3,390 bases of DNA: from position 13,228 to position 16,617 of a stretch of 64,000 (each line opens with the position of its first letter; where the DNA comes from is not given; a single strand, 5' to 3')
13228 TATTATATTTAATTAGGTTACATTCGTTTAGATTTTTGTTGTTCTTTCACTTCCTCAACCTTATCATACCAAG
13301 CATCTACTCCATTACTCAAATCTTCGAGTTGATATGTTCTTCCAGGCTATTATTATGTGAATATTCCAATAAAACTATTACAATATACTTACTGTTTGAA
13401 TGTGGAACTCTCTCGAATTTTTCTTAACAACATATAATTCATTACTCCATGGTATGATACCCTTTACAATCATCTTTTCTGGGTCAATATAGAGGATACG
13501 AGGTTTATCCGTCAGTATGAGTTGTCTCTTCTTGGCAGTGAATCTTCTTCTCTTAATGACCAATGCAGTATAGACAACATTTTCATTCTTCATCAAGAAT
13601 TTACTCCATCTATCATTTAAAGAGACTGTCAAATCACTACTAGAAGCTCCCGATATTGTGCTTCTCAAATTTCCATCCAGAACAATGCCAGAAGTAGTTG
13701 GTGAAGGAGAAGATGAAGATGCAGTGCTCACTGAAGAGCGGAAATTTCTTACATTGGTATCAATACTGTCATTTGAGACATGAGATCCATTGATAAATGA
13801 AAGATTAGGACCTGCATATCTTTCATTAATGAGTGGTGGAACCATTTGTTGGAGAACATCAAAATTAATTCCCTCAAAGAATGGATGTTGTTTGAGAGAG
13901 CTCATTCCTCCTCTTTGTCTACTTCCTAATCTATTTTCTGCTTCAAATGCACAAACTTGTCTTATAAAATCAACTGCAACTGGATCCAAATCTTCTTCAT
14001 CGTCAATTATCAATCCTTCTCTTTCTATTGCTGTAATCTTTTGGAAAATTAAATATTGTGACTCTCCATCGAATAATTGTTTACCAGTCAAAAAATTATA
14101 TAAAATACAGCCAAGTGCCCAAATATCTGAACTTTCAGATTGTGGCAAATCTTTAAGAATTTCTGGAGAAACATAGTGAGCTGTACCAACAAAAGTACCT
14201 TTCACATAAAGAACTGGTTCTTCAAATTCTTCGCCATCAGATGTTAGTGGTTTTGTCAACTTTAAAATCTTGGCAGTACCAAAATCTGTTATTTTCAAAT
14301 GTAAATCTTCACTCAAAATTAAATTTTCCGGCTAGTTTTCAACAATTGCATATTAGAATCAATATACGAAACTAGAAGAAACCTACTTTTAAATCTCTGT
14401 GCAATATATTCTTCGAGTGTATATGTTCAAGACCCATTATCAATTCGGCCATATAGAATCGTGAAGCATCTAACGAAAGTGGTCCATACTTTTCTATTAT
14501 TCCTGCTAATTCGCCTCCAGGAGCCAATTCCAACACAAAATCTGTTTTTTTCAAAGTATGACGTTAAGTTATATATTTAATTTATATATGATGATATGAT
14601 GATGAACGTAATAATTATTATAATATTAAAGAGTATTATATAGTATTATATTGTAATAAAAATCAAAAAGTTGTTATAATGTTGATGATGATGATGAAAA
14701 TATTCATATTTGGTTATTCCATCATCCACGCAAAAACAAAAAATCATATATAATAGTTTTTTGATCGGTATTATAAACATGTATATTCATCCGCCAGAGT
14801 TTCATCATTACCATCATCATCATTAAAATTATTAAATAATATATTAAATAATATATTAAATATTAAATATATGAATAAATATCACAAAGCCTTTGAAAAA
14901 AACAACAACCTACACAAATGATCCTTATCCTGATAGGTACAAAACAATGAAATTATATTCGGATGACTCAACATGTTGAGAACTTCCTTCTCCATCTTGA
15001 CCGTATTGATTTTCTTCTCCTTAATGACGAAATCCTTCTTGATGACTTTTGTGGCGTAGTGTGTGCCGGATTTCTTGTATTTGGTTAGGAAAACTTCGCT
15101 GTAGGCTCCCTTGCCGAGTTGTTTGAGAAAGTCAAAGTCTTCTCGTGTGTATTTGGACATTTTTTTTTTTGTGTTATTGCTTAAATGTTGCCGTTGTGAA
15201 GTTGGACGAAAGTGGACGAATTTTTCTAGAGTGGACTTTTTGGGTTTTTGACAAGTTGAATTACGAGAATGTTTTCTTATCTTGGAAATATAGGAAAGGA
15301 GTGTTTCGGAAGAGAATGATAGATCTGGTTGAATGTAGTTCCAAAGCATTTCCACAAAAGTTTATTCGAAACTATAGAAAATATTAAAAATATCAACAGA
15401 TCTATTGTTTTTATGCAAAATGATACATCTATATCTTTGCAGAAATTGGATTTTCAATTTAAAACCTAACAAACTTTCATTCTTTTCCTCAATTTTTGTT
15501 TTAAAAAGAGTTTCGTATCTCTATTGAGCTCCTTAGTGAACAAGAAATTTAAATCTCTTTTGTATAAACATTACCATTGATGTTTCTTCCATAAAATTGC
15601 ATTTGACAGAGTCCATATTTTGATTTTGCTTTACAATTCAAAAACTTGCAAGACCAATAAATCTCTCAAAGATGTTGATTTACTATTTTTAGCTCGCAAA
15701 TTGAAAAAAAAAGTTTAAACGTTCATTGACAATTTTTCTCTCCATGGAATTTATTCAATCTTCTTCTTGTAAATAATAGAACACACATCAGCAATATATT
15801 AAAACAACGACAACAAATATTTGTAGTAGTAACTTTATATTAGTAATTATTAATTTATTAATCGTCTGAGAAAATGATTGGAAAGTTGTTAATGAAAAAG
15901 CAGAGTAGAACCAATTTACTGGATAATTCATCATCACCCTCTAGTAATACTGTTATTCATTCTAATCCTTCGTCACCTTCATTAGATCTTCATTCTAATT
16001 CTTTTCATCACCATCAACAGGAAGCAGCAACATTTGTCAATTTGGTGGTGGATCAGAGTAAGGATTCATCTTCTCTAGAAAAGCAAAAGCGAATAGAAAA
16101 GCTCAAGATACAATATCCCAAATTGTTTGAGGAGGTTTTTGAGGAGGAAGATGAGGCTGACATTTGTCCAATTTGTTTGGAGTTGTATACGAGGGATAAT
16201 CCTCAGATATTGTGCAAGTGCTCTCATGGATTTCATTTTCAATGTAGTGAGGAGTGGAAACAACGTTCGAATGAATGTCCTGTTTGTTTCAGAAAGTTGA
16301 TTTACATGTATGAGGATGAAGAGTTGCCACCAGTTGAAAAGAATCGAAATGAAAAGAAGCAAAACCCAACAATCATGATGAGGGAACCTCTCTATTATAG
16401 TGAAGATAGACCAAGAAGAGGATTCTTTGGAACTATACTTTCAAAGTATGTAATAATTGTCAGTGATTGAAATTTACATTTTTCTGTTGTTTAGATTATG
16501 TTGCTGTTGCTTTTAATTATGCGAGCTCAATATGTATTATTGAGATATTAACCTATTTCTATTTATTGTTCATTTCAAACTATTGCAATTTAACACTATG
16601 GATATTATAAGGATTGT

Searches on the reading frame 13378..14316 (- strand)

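Call 18: search_protein_families(library=pfam, proteins=[window:13378-14316:-], max_evalue=0.001)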
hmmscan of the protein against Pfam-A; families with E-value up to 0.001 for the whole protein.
window:13378-14316:- (312 aa): 3 families
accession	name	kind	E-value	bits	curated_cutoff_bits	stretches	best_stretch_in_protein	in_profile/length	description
PF14593.12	PH_3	-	7.1e-26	90.6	25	1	236-308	2-74/104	PH domain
PF00069.31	Pkinase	-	1.9e-21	77.1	31.7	1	3-147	133-263/263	Protein kinase domain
PF07714.23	PK_Tyr_Ser-Thr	-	2.7e-05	24.1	23.1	1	2-129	136-248/258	Protein tyrosine and serine/threonine kinase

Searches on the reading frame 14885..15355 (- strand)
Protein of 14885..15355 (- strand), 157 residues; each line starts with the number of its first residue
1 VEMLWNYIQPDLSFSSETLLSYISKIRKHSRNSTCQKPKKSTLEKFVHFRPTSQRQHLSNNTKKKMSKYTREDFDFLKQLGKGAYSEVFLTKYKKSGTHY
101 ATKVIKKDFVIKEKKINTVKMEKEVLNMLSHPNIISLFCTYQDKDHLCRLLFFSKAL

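Call 58: search_protein_families(library=pfam, proteins=[window:14885-15355:-], max_evalue=0.001)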
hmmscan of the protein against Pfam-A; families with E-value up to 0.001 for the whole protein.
window:14885-15355:- (157 aa): 2 families
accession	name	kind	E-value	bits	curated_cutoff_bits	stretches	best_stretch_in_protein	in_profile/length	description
PF00069.31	Pkinase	-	8.4e-14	52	31.7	1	75-148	2-74/263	Protein kinase domain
PF07714.23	PK_Tyr_Ser-Thr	-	1.8e-06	27.9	23.1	1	76-147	3-76/258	Protein tyrosine and serine/threonine kinase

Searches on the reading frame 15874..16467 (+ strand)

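Call 58: search_protein_families(library=pfam, proteins=[window:15874-16467:+], max_evalue=0.001)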
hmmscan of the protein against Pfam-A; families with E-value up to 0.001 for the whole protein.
window:15874-16467:+ (198 aa): 7 families
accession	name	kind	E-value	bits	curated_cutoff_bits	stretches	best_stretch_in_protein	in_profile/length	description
PF13639.12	zf-RING_2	-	1.9e-10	41.3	27.3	1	97-138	2-43/44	Ring finger domain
PF13445.12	zf-RING_UBOX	-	1.4e-06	28.6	25.2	1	98-136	1-39/39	RING-type zinc-finger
PF12678.13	zf-rbx1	-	2.3e-06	28.2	31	1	96-138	12-54/55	RING-H2 zinc finger domain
PF13923.12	zf-C3HC4_2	-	2.3e-06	27.8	27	1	98-138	2-40/40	Zinc finger, C3HC4 type (RING finger)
PF00097.31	zf-C3HC4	-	3.5e-06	27.2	21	1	98-138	1-40/40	Zinc finger, C3HC4 type (RING finger)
PF17123.11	zf-RING_11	-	4.4e-05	23.5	27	1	98-124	2-28/29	RING-like zinc finger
PF13920.12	zf-C3HC4_3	-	0.00098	19.3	27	0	95-141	2-45/49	Zinc finger, C3HC4 type (RING finger)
